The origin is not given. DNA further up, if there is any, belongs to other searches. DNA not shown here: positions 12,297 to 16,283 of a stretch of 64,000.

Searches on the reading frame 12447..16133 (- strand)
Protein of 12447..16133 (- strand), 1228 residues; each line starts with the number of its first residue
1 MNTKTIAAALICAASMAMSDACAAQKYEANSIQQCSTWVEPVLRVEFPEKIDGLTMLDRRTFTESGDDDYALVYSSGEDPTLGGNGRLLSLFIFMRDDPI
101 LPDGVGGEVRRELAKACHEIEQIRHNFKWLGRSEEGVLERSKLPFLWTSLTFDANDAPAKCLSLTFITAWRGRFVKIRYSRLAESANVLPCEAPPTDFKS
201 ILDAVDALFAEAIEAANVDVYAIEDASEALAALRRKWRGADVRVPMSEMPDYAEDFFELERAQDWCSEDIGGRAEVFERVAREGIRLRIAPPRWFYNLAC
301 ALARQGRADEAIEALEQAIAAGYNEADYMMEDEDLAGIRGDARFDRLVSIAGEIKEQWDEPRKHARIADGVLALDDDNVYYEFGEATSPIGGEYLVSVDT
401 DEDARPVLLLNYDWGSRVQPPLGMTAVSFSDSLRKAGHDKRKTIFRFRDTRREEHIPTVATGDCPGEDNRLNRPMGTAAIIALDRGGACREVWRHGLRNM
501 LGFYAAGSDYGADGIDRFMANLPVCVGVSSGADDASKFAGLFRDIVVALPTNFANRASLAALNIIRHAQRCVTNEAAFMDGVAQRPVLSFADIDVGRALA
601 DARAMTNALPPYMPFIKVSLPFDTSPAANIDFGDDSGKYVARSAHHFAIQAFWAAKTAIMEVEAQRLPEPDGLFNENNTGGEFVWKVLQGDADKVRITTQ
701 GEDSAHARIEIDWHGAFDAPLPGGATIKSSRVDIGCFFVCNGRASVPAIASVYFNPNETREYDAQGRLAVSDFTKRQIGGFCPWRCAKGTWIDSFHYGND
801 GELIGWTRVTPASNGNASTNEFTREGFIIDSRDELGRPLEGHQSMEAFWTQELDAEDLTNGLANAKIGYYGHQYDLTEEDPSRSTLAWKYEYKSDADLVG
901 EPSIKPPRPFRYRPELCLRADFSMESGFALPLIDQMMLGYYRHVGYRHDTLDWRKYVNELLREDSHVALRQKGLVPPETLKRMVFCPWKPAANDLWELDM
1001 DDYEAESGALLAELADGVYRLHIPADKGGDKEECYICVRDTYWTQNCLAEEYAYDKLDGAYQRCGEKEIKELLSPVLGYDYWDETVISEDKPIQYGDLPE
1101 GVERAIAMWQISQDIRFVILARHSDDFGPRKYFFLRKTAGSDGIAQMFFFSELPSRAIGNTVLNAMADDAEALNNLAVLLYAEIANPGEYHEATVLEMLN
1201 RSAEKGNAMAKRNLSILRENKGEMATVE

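Call 6: search_protein_families(library=pfam, proteins=[window:12447-16133:-], max_evalue=0.01)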
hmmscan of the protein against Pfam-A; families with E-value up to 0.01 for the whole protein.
window:12447-16133:- (1228 aa): 7 families
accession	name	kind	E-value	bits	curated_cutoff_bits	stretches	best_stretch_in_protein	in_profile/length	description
PF22316.2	ABhydrolase-like_N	-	1.1e-06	28.9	27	1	295-353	39-100/106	A/B hydrolase-like, N-terminal domain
PF07719.23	TPR_2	-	0.00026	21.3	27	1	293-320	2-29/34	Tetratricopeptide repeat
PF00515.34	TPR_1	-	0.00042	20.4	27.8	1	293-319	2-28/34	Tetratricopeptide repeat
PF13374.12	TPR_10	-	0.0016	18.8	27.5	1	297-320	7-30/42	Tetratricopeptide repeat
PF13432.12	TPR_16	-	0.0018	19.1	32.7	1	296-330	1-35/65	Tetratricopeptide repeat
PF13181.12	TPR_8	-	0.0018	18.7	25.7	1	296-319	5-28/34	Tetratricopeptide repeat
PF13424.12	TPR_12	-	0.0029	18.2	30.1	1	294-320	47-73/77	Tetratricopeptide repeat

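Call 7: search_protein_families(library=padloc, proteins=[window:12447-16133:-], max_evalue=0.01)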
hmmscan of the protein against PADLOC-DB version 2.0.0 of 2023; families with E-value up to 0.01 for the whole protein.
window:12447-16133:- (1228 aa): 0 families

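Call 38: search_protein_families(library=ncbifam, proteins=[window:12447-16133:-], max_evalue=0.01)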
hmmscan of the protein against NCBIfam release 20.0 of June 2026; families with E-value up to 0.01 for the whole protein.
window:12447-16133:- (1228 aa): 1 family
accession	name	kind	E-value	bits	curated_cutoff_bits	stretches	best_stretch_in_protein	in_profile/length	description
NF047558.1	TPR_END_plus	domain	2.4e-17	62.6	32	1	295-348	2-55/56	TPR end-of-group domain-containing protein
